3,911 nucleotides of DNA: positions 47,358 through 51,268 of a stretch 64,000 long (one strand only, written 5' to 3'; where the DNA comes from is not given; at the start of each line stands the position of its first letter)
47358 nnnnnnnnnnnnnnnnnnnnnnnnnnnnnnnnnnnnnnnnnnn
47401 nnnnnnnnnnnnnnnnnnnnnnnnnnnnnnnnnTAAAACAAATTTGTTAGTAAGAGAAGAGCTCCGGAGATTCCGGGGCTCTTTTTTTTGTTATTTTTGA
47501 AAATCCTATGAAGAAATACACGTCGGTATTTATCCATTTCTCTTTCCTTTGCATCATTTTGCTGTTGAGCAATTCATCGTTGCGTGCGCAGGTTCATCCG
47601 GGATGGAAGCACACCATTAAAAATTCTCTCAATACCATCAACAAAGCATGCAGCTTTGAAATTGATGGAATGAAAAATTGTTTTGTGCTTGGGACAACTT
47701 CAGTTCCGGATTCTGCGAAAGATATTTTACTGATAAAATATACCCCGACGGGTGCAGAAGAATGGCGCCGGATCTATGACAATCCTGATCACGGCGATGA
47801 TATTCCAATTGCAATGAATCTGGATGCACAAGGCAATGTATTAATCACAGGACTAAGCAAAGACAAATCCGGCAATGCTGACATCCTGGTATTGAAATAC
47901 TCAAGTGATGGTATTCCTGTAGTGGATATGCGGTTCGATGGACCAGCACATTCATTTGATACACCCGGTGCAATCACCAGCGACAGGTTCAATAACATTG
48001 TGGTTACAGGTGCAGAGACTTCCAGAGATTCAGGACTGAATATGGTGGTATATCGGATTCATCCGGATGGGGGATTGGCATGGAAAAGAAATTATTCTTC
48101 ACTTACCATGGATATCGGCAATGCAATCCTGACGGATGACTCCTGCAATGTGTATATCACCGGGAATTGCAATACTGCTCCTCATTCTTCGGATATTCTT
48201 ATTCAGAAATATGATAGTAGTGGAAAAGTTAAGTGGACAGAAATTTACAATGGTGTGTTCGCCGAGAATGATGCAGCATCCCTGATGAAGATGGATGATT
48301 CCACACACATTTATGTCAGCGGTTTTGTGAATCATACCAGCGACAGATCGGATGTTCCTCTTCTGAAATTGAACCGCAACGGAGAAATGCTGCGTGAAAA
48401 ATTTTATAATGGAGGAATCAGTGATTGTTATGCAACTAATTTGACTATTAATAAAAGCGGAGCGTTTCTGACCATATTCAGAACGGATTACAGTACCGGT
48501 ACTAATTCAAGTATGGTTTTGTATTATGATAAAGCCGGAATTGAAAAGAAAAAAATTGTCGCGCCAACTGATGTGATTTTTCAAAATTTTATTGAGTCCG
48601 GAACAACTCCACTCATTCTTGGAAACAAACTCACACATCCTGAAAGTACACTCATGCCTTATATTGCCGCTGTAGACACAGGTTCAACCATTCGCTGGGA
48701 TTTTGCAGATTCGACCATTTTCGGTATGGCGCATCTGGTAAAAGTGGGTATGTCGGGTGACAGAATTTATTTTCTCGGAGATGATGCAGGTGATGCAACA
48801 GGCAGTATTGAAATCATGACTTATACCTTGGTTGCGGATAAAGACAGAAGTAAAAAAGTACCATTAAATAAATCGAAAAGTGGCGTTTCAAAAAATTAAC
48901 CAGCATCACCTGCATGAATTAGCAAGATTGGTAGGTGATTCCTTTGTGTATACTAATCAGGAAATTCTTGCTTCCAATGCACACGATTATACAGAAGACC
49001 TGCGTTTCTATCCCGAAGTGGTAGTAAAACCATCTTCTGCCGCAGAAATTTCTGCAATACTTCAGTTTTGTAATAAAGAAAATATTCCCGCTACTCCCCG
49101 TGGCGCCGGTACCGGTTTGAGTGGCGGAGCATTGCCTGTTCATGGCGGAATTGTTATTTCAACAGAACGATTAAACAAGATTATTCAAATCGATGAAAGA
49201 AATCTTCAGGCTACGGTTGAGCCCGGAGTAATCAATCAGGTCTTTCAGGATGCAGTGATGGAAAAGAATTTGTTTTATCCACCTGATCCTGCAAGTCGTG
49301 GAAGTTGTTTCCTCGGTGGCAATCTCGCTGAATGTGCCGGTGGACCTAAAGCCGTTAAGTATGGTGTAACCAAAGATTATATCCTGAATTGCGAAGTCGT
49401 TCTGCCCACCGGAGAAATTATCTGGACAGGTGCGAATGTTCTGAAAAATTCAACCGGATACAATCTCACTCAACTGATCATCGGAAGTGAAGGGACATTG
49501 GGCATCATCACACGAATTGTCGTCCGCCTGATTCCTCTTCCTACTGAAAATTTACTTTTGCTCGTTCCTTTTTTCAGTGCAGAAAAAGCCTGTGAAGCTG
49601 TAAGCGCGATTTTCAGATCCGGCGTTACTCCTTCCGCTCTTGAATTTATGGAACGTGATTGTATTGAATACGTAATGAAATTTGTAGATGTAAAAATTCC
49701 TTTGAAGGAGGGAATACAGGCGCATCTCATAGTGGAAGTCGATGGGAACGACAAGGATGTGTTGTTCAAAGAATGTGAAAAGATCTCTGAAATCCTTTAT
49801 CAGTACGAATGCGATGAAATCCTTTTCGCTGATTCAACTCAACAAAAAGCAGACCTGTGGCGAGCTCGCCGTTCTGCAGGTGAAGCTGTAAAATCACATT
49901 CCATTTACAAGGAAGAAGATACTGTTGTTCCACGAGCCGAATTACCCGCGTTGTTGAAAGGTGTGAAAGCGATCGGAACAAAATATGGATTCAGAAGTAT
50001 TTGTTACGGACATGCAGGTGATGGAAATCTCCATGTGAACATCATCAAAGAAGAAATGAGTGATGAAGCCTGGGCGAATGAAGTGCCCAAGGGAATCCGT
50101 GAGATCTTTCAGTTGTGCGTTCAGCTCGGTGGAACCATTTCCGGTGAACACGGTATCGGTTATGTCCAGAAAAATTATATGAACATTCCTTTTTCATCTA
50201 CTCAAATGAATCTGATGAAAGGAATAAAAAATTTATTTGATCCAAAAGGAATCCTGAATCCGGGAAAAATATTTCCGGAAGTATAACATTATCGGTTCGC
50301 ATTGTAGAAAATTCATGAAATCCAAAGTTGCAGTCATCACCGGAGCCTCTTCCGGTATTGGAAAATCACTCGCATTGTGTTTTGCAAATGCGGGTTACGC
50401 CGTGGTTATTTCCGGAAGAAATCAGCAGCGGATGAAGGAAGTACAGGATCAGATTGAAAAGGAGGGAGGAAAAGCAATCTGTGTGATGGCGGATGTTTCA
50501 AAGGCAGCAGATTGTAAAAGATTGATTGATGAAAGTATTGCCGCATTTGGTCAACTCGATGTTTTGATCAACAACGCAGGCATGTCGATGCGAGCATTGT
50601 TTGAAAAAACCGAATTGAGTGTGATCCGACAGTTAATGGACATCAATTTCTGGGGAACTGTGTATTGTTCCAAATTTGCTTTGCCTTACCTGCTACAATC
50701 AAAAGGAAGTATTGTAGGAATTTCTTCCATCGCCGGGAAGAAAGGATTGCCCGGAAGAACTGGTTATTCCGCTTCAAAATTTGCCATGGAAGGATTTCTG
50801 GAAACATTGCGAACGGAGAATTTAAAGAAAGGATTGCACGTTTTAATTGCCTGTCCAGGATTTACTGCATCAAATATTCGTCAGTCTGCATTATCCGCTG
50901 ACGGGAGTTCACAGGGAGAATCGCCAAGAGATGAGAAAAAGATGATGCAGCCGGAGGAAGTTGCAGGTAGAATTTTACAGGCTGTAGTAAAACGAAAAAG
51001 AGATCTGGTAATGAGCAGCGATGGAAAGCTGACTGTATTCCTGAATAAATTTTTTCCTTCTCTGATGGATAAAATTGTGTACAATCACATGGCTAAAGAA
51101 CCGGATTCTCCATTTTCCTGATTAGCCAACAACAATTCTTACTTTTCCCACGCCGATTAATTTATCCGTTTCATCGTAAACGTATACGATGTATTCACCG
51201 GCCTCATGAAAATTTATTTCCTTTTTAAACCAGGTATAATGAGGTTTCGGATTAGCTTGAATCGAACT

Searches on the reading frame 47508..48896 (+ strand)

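Call 3: search_protein_families(library=pfam, proteins=[window:47508-48896:+], max_evalue=1)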
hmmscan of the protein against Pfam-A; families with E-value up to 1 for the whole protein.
window:47508-48896:+ (463 aa): 2 families
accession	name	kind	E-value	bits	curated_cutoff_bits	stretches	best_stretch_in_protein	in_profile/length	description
PF06739.17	SBBP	-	0.0085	16.5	20.5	1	202-220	13-31/38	Beta-propeller repeat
PF17164.10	DUF5122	-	0.047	14.4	27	0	164-188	6-30/36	Domain of unknown function (DUF5122) beta-propeller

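Call 4: search_protein_families(library=ncbifam, proteins=[window:47508-48896:+], max_evalue=1)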
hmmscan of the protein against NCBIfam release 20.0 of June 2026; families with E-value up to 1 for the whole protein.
window:47508-48896:+ (463 aa): 2 families
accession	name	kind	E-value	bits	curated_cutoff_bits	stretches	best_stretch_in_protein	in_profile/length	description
NF047494.1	Lepto_SBBP_lipo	equivalog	2.3e-16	59.6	400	3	103-222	134-266/466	SBBP repeat beta-propeller lipoprotein, LipL53 family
TIGR02608.1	delta_60_rpt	domain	7.5e-11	41.7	76.5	1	102-135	5-38/55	delta-60 repeat domain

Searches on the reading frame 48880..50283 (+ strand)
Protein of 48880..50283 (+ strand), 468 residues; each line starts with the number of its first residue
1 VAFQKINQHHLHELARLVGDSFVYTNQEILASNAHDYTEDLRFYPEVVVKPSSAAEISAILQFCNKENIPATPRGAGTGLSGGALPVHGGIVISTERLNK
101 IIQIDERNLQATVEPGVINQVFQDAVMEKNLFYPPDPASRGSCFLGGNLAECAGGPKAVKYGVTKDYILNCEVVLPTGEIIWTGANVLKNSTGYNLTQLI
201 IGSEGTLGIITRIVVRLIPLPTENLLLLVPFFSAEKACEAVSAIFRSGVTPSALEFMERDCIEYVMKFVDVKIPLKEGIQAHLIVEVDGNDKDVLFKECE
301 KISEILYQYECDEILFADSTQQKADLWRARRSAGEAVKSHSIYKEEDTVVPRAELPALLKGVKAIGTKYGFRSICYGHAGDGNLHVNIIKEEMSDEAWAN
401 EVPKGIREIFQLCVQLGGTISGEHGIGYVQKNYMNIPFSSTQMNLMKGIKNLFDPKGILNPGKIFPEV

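Call 3: search_protein_families(library=pfam, proteins=[window:48880-50283:+], max_evalue=1)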
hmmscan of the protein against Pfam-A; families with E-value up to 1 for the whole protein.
window:48880-50283:+ (468 aa): 2 families
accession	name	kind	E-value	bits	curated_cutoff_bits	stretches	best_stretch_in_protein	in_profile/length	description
PF02913.24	FAD-oxidase_C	-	6.7e-63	213.1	21.2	1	221-464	2-248/248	FAD linked oxidases, C-terminal domain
PF01565.28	FAD_binding_4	-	1.7e-41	141.6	26.4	1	45-184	1-139/139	FAD binding domain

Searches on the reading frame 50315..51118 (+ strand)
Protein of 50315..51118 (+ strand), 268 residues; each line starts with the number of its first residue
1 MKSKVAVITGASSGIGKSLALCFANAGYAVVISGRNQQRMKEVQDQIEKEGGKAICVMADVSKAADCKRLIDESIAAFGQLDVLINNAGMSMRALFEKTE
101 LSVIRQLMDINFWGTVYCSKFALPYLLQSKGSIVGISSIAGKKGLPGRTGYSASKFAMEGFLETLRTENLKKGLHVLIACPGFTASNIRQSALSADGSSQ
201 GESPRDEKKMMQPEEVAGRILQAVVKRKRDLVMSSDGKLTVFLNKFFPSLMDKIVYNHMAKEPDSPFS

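Call 3: search_protein_families(library=pfam, proteins=[window:50315-51118:+], max_evalue=1)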
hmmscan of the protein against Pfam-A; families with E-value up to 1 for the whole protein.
window:50315-51118:+ (268 aa): 9 families
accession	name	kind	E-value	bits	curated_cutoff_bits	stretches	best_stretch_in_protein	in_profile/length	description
PF00106.31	adh_short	-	9.1e-55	185.6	26.6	1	4-192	1-190/195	short chain dehydrogenase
PF13561.12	adh_short_C2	-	6.7e-38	131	27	1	10-220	1-213/236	Enoyl-(Acyl carrier protein) reductase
PF08659.16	KR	-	5.8e-16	59.4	22.6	1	7-171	4-169/180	KR domain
PF02737.24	3HCDH_N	-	0.0025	18.2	22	1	5-54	2-49/180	3-hydroxyacyl-CoA dehydrogenase, NAD binding domain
PF01370.27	Epimerase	-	0.0038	17.1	20.9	1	7-167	2-158/240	NAD dependent epimerase/dehydratase family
PF03807.23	F420_oxidored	-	0.035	15.1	21.6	1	4-53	1-46/94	NADP oxidoreductase coenzyme F420-dependent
PF02310.24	B12-binding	-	0.13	12.5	32.1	1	18-73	19-74/121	B12 binding domain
PF04312.18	DUF460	-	0.14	12.3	28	1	3-77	28-100/135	Protein of unknown function (DUF460)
PF13460.12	NAD_binding_10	-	0.22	11.8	27.2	1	10-73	1-60/184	NAD(P)H-binding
